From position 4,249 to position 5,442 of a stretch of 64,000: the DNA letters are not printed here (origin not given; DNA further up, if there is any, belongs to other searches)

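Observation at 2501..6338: Self-contained cargo operon of extreme low-complexity, Cys-, Gln- and Gly-rich proteins next to the recombinase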

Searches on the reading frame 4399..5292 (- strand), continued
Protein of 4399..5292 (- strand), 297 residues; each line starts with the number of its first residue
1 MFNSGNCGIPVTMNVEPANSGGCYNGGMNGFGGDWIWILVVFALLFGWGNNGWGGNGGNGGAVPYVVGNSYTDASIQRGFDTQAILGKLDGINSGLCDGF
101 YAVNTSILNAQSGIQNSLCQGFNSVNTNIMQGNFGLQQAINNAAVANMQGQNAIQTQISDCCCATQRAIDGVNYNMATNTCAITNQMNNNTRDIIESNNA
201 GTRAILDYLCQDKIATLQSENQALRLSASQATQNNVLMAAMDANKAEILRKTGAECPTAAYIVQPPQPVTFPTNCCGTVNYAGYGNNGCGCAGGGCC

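Call 46: search_solved_structures(query=A5, max_evalue=10, show_alignments=2)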
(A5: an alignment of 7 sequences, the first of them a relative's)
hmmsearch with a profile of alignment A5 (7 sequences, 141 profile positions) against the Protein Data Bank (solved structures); distinct sequences matched with E-value up to 10: 1.
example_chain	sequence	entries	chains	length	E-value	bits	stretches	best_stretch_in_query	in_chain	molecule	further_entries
10ij_A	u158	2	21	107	0.35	13.8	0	18-58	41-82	Microtubule-associated protein tau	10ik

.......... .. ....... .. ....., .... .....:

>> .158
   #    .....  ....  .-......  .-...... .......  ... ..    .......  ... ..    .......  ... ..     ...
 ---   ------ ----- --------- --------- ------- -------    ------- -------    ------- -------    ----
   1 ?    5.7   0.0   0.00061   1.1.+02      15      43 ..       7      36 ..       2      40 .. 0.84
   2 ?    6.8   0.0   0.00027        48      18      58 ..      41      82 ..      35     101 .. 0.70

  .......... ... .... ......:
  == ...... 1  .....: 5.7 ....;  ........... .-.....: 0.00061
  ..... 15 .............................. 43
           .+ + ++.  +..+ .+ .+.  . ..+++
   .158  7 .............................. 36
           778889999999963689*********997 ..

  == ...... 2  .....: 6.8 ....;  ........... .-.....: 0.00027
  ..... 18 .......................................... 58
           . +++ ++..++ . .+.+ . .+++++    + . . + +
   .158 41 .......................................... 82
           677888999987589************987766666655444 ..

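Call 50: search_protein_families(library=phrogs, proteins=[L032:8205-8588:+, L032:8593-8898:+, L032:8913-9119:+, L032:9231-9710:+, L032:9697-9924:+, L032:9977-10756:+, L032:10867-11289:+, L032:11301-11855:+], max_evalue=0.01)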
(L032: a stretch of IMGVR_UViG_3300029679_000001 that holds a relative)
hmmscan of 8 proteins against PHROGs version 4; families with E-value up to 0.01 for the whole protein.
L032:8205-8588:+ (127 aa): 2 families
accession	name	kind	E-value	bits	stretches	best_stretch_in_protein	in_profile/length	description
phrog_3754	-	unknown function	1.9e-37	129.7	1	1-126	5-143/145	-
phrog_15863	-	unknown function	1.4e-07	32.1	1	5-117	4-111/312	-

L032:8593-8898:+ (101 aa): 0 families

L032:8913-9119:+ (68 aa): 3 families
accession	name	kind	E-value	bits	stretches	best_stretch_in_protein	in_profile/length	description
phrog_1190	-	transcription regulation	7.9e-07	30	1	18-66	108-157/167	RNA polymerase sigma factor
phrog_3512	-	transcription regulation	0.00011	23.4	1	12-67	56-112/130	sigma factor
phrog_36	-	transcription regulation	0.0011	19.7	1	10-66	130-185/220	transcriptional regulator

L032:9231-9710:+ (159 aa): 1 family
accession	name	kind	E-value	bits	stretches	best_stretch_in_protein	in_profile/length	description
phrog_21718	-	unknown function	1.8e-38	133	1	8-145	11-154/159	-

L032:9697-9924:+ (75 aa): 1 family
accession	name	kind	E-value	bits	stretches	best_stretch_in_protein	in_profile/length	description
phrog_22984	-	unknown function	9.6e-28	97.4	1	3-74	1-68/74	-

L032:9977-10756:+ (259 aa): 2 families
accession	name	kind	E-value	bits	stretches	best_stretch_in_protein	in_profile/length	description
phrog_16490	-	unknown function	1.3e-57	196.7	1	8-259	12-281/286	-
phrog_9288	-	unknown function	5.6e-07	30.5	1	42-236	37-225/234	-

L032:10867-11289:+ (140 aa): 2 families
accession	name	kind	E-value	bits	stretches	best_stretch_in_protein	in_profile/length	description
phrog_20016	-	unknown function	1.2e-61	207.5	1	1-140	1-141/141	-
phrog_21368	-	unknown function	0.0047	17.8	1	72-115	29-72/111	-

L032:11301-11855:+ (184 aa): 1 family
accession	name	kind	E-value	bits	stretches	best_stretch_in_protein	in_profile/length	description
phrog_28802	-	unknown function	4.4e-64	217.2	1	7-183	5-189/190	-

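Call 55: find_related_loci(query=A6, collection=genome_contigs, flank=8000)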
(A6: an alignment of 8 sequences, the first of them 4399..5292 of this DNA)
Query A6 (297 aa) in genome_contigs; peptide patterns used: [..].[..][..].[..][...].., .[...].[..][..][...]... (x = any residue, [..] = any of these).
156 stretches matched a pattern; 76 encode a relative of the query (tblastn E <= 1e-3); 76 distinct loci.
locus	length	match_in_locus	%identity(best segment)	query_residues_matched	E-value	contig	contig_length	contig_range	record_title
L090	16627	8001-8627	92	74-282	8e-124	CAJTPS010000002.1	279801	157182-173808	MAG TPA_asm: uncultured Lachnospiraceae bacterium isolate MGBC108720 genome assembly, contig: MGBC108720.2, whole genome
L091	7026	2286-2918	63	70-294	3e-86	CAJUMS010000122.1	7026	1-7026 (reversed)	MAG TPA_asm: uncultured Oscillospiraceae bacterium isolate MGBC157433 genome assembly, contig: MGBC157433.122, whole gen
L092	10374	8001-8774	57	15-294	3e-84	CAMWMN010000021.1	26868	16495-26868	MAG TPA_asm: uncultured Clostridia bacterium isolate SRR14411333_bin.6_metawrap_v1.3_MAG genome assembly, contig: NODE.1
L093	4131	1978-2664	58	30-278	9e-80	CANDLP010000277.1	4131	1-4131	MAG TPA_asm: uncultured Clostridia bacterium isolate ERR6760095_bin.70_metawrap_v1.3_MAG genome assembly, contig: ERZ128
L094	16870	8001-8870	54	1-286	2e-79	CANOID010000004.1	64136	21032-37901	MAG TPA_asm: uncultured Lachnoclostridium sp. isolate SRR13921778_bin.72_metawrap_v1.3_MAG genome assembly, contig: NODE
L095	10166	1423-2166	56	1-266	8e-69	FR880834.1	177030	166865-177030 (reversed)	Clostridium sp. CAG:510 genomic scaffold, scf67, whole genome shotgun sequence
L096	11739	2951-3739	52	1-291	6e-68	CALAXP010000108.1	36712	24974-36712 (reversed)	MAG TPA_asm: uncultured Lachnospiraceae bacterium isolate SRR1747021_bin.24_CONCOCT_v1.1_MAG genome assembly, contig: ER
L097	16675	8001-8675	55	71-293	2e-66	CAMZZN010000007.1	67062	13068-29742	MAG TPA_asm: uncultured Ruminococcus sp. isolate SRR14629575_bin.4_metawrap_v1.3_MAG genome assembly, contig: NODE.326_l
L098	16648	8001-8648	56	38-268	4e-64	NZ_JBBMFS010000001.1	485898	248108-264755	Lachnospira intestinalis strain CLA-AA-H89B CLA-AA-H89B_contig_1_length_485898, whole genome shotgun sequence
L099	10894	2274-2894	56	89-281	1e-63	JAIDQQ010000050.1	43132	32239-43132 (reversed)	MAG: Ruminococcus sp. isolate SC0360_S7_1 SC0360_S7_1_contig_50, whole genome shotgun sequence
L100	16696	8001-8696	52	37-296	2e-61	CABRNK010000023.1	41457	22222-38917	MAG TPA_asm: uncultured Ruminococcaceae bacterium isolate MGYG-HGUT-01760 genome assembly, contig: GUT_GENOME107124_23,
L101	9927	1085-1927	44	1-281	1e-57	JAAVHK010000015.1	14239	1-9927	MAG: Ruminococcus sp. isolate Mgla_MAG_17-bin_14 c_000000018683, whole genome shotgun sequence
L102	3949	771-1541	49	1-268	6e-57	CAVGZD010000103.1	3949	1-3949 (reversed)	Lachnospiraceae bacterium isolate H07636-L1_cleanbin_000007 genome assembly, contig: Spades_H07636-L1_contig_12939, whol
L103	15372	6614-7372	46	35-291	2e-52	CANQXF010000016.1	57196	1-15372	MAG: uncultured Ruminiclostridium sp. isolate Lapin-020__bin123 genome assembly, contig: Lapin-020__NODE_527_length_5719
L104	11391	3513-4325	40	26-281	2e-49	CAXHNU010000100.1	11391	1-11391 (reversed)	MAG: uncultured Butyricicoccus sp. isolate ena-SAMPLE-TAB-22-03-2024-10:43:23:840-115498 genome assembly, contig: NODE_2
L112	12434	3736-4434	41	34-291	6e-39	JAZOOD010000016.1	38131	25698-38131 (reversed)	MAG: Clostridia bacterium isolate T1900045634_YK20190328.MAGScoT_cleanbin_000002 SGB_8073_k141_310704, whole genome shot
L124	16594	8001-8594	37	81-282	2e-34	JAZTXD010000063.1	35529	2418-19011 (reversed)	MAG: Candidatus Flemingiibacterium sp. isolate T1900045331_YK20190020.MAGScoT_cleanbin_000017 SGB_6526_k141_2720879, who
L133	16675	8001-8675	34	37-297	2e-25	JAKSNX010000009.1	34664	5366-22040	MAG: Paludibacteraceae bacterium isolate Horse_feces162 MAG162_9, whole genome shotgun sequence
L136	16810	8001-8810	34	4-291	5e-23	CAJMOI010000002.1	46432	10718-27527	TPA_asm: uncultured bacterium isolate SRR1778451-bin.23 genome assembly, contig: NODE_603_length_46432_cov_4.035168, who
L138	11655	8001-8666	34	29-271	4e-22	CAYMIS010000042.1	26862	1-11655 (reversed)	MAG TPA_asm: uncultured Roseburia sp. isolate SRP350583_co1_33 genome assembly, contig: NODE_2974_length_26862_cov_273.3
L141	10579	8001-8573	31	83-271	1e-19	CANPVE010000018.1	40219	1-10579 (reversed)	MAG: uncultured Clostridia bacterium isolate Lapin-001__bin41 genome assembly, contig: Lapin-001__NODE_1256_length_40219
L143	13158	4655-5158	33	83-266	4e-19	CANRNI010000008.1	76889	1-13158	MAG: uncultured Clostridia bacterium isolate Lapin-021__bin38 genome assembly, contig: Lapin-021__NODE_388_length_76889_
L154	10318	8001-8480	32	105-269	2e-14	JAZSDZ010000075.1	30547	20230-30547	MAG: Candidatus Fimenecus sp. isolate T1900044594_TS20190060.MAGScoT_cleanbin_000021 SGB_646_k141_1191557, whole genome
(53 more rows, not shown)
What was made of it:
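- On Sporulation-specific cargo: It is also in genomes labelled Lachnospira, Roseburia, Butyricicoccus and Christensenellaceae (call 55).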

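Call 58: find_encoding_contigs(protein=P0080, flank=10000, max_places=3)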
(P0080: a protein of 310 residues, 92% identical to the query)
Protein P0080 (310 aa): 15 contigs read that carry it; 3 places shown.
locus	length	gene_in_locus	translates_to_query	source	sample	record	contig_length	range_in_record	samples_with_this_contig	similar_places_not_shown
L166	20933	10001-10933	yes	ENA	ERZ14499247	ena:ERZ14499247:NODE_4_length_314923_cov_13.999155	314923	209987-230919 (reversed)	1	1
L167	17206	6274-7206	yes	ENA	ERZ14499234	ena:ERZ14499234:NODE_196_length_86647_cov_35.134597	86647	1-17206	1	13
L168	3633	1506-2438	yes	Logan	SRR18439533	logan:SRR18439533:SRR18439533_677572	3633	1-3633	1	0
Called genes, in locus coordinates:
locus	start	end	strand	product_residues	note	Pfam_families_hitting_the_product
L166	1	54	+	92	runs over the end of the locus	-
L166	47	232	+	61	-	-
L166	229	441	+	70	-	PF14354:Lar_restr_allev (weak)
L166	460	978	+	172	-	-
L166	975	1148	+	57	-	-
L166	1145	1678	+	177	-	-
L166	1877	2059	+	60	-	-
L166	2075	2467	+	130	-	-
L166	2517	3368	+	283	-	-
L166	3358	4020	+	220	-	-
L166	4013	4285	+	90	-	PF14354:Lar_restr_allev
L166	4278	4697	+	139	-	PF00075:RNase_H, PF13456:RVT_3 (weak)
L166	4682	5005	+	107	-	-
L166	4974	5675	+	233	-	PF18912:DZR_2 (faint)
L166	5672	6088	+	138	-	PF09643:YopX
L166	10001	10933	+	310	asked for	-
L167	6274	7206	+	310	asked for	-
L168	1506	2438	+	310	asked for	-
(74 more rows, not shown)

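Call 59: find_related_loci(query=L032:6976-8205:+, collection=viral_contigs, flank=9000)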
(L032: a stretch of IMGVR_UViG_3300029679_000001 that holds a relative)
Query L032:6976-8205:+ (409 aa) in viral_contigs; peptide patterns used: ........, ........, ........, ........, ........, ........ (x = any residue, [..] = any of these).
600 stretches matched a pattern (row limit reached: there are more); 594 encode a relative of the query (tblastn E <= 1e-3); the best 80 are kept; 80 distinct loci.
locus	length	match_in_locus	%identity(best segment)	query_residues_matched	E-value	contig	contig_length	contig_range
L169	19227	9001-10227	100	1-409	0e+0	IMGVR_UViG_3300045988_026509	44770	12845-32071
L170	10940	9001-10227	99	1-409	0e+0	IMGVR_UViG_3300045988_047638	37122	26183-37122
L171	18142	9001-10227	98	1-409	0e+0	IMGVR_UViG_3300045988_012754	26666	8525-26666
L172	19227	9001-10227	100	1-409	0e+0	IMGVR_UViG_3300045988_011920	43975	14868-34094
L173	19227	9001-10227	98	1-409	0e+0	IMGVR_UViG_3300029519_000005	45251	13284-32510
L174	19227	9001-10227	98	1-409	0e+0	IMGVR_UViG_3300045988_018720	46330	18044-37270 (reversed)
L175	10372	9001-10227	98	1-409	0e+0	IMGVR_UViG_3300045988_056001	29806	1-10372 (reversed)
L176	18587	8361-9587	97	1-409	0e+0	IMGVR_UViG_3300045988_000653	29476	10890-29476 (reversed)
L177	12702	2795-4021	96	1-409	0e+0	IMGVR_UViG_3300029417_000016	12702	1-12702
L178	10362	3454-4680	96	1-409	0e+0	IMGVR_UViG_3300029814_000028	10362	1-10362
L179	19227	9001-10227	96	1-409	0e+0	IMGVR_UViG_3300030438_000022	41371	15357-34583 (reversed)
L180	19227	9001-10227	96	1-409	0e+0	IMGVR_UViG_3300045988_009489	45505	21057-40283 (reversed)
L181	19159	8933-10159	95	1-409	0e+0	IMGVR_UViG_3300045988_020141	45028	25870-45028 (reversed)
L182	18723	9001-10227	95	1-409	0e+0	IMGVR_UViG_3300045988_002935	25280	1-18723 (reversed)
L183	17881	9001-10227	95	1-409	0e+0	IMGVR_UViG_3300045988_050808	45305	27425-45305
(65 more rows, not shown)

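Call 62: search_protein_families(library=padloc, proteins=[window:4399-5292:-, L032:8205-8588:+], max_evalue=0.1)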
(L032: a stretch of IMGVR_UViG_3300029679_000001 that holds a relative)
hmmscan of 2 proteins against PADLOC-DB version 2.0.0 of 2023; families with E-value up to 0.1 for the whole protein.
window:4399-5292:- (297 aa): 0 families

L032:8205-8588:+ (127 aa): 0 families

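Call 63: find_homologous_proteins(query=L032:10867-11289:+)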
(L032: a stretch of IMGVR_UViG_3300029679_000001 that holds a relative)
Query L032:10867-11289:+ (140 aa): 7968 proteins with E <= 0.001 among 8000 candidates; the best 120 are listed.
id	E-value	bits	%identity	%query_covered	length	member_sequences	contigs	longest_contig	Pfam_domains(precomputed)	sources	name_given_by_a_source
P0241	3.1e-81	287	99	100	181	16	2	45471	-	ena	-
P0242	2.8e-80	284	98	100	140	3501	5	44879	-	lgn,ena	-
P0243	4.5e-78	277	96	100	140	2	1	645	-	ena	-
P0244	7.3e-78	276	95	100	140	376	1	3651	-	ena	-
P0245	1.9e-77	275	94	100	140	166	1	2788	-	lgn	-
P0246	3.8e-76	271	89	100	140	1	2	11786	-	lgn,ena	-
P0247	7.8e-76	270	84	100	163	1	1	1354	-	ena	-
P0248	1.1e-75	269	89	100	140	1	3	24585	-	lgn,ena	-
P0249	2.0e-75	268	91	100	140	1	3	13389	-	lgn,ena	-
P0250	2.3e-75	268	90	100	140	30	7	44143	-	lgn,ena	-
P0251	2.5e-75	268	95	100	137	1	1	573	-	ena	-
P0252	4.5e-75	267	89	100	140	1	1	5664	-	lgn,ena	-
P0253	7.8e-75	266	89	100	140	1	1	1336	-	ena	-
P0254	1.6e-74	265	89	100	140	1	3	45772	-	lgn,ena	-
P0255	2.3e-74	265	88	100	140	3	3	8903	-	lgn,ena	-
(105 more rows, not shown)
